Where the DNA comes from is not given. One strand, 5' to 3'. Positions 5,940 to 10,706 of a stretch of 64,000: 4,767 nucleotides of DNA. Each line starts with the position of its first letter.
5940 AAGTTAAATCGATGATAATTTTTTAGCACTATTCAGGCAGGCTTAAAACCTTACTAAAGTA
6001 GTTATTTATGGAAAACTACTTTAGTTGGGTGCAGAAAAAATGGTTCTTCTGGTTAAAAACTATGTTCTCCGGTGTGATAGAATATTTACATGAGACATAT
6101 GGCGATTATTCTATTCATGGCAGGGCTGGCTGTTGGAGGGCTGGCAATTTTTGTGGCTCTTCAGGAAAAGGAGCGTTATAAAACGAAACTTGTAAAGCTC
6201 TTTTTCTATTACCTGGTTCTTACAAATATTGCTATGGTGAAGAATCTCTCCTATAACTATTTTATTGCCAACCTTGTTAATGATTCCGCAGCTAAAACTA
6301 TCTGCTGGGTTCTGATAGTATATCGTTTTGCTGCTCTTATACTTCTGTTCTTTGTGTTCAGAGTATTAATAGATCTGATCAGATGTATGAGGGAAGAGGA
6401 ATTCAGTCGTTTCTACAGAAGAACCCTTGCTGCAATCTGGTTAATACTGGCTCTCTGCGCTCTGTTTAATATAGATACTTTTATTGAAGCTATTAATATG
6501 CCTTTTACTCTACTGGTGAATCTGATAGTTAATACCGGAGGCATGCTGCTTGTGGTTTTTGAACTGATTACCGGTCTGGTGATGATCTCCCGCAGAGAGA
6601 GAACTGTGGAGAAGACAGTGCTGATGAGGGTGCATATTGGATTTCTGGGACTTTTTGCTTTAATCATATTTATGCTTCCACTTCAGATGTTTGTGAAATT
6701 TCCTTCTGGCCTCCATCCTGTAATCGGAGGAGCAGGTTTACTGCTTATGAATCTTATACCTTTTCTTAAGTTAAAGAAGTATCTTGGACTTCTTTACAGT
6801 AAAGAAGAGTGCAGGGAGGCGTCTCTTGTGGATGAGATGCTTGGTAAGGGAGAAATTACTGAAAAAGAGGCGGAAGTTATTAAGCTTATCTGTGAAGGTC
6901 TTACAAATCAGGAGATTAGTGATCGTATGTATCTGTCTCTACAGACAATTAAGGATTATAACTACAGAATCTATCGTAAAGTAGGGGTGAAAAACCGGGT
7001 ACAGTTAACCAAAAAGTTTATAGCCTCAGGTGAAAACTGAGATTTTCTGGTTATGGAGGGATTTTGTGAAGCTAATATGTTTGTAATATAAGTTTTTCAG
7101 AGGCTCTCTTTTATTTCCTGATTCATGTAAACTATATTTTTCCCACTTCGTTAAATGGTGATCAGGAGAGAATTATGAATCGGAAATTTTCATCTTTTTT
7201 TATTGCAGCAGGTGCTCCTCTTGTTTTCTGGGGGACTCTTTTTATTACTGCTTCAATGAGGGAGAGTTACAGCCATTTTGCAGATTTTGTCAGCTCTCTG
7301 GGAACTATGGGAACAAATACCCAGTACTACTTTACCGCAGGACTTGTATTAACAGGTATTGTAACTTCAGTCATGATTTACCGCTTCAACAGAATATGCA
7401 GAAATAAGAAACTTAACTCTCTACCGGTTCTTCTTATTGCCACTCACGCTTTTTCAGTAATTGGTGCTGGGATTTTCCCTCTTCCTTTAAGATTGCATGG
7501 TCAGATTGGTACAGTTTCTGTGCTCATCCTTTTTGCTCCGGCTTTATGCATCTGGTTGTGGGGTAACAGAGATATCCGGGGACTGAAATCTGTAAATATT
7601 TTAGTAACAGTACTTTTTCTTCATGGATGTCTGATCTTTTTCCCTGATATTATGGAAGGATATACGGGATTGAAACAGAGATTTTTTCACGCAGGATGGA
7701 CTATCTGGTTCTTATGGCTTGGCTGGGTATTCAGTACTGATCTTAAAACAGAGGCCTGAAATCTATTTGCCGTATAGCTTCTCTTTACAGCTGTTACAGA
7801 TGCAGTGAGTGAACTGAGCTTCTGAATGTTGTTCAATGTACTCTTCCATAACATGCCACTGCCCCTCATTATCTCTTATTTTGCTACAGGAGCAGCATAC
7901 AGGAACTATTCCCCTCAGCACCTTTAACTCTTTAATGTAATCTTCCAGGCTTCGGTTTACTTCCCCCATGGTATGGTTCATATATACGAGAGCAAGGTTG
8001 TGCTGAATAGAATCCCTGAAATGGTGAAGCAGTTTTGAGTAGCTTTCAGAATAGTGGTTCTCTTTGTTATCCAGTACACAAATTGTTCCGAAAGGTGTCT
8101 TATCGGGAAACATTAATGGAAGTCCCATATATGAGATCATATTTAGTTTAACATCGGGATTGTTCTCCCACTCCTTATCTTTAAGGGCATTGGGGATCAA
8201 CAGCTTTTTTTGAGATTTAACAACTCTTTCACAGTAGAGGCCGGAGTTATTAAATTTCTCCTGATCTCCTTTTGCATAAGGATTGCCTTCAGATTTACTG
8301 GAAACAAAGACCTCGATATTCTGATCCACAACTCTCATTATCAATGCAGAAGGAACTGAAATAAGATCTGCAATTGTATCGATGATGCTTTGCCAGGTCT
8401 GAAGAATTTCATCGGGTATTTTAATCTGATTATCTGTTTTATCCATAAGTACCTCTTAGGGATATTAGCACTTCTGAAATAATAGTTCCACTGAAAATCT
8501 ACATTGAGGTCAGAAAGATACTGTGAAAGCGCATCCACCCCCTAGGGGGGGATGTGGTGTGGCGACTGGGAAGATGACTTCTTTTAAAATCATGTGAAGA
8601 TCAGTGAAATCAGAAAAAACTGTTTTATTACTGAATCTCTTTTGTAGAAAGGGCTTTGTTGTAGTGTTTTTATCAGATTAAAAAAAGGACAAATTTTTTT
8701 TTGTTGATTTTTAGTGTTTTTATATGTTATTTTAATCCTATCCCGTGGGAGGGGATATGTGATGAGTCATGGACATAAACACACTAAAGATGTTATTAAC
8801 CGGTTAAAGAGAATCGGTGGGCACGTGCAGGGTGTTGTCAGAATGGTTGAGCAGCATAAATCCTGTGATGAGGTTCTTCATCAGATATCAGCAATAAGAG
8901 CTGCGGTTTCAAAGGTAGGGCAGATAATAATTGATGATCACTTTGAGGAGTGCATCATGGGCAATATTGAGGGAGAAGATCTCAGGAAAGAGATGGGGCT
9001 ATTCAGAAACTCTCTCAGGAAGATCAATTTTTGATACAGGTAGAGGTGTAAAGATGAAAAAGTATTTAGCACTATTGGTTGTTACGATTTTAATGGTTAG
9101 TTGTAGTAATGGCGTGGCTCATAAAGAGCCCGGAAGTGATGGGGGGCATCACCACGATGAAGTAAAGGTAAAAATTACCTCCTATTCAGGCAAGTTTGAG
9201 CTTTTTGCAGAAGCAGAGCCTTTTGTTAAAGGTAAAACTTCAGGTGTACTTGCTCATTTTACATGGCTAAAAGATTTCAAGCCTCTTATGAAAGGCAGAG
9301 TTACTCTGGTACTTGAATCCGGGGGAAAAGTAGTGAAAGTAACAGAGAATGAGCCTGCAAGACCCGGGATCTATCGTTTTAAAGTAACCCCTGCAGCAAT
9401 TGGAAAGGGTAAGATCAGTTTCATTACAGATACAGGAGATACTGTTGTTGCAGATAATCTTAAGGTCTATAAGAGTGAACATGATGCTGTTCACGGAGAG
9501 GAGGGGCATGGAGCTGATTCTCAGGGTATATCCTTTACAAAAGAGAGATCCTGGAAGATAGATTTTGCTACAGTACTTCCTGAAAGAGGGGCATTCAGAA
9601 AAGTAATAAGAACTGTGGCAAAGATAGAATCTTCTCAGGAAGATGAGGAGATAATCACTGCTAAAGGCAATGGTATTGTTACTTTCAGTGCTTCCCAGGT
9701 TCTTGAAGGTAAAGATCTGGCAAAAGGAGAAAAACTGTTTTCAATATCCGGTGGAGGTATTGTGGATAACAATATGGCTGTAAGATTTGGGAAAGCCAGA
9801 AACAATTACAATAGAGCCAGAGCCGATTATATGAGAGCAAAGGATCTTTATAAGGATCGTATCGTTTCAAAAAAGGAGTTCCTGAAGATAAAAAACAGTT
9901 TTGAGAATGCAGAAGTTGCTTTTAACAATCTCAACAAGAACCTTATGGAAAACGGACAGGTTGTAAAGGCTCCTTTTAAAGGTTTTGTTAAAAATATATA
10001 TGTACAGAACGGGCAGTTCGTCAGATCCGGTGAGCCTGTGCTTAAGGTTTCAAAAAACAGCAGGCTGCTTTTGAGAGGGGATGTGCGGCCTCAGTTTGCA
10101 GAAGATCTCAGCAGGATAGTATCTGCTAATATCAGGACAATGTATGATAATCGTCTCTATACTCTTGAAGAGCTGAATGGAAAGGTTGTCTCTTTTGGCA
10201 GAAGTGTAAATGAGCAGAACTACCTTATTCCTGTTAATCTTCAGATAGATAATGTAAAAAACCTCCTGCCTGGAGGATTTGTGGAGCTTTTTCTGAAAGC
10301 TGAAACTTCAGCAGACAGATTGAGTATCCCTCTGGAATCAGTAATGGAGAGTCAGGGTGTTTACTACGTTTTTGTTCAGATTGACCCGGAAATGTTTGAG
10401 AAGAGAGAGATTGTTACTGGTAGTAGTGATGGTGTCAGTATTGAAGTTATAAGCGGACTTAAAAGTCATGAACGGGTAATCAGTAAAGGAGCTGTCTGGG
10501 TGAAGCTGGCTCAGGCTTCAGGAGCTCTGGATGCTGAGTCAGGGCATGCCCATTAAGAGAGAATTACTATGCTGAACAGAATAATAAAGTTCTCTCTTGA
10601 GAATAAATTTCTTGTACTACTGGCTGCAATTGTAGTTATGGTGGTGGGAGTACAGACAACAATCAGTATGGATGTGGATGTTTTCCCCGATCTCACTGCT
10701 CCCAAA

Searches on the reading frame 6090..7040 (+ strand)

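Call 27: search_protein_families(library=pfam, proteins=[window:6090-7040:+], max_evalue=0.0001)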
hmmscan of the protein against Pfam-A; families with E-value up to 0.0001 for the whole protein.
window:6090-7040:+ (316 aa): 1 family
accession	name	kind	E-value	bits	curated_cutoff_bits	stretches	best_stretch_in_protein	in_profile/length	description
PF00196.25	GerE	-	1.5e-13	50.5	23.5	1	257-307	4-54/57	Bacterial regulatory proteins, luxR family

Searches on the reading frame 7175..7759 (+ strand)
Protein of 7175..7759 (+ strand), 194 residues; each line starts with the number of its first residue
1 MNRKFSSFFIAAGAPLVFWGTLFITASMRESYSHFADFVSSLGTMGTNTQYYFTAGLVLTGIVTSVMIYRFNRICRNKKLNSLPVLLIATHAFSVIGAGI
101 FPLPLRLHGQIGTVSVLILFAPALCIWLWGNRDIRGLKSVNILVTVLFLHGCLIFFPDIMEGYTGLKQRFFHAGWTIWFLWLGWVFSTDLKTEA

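Call 27: search_protein_families(library=pfam, proteins=[window:7175-7759:+], max_evalue=0.0001)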
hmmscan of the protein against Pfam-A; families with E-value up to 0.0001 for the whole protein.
window:7175-7759:+ (194 aa): 1 family
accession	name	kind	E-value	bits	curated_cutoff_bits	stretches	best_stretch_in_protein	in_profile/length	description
PF06197.19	DUF998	-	1.1e-15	58.2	30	1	14-184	3-183/184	Protein of unknown function (DUF998)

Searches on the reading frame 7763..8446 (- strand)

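Call 27: search_protein_families(library=pfam, proteins=[window:7763-8446:-], max_evalue=0.0001)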
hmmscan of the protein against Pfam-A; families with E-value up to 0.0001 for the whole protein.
window:7763-8446:- (227 aa): 1 family
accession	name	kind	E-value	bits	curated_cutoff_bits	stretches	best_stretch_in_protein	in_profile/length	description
PF13185.12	GAF_2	-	5.7e-09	36.7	28.6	1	19-142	9-126/136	GAF domain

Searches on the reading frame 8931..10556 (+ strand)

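Call 8: search_protein_families(library=pfam, proteins=[window:8931-10556:+], max_evalue=0.01)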
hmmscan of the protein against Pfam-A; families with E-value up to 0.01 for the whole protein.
window:8931-10556:+ (541 aa): 3 families
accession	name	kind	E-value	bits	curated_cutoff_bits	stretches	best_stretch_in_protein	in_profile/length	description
PF13437.12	HlyD_3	-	7.9e-13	49.5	22.2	1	344-448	1-106/106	HlyD family secretion protein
PF16576.10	HlyD_D23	-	2.4e-10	40.5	30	1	222-446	2-208/214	Barrel-sandwich domain of CusB or HlyD membrane-fusion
PF00364.28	Biotin_lipoyl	-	0.0065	16.7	22.1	0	344-372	44-72/73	Biotin-requiring enzyme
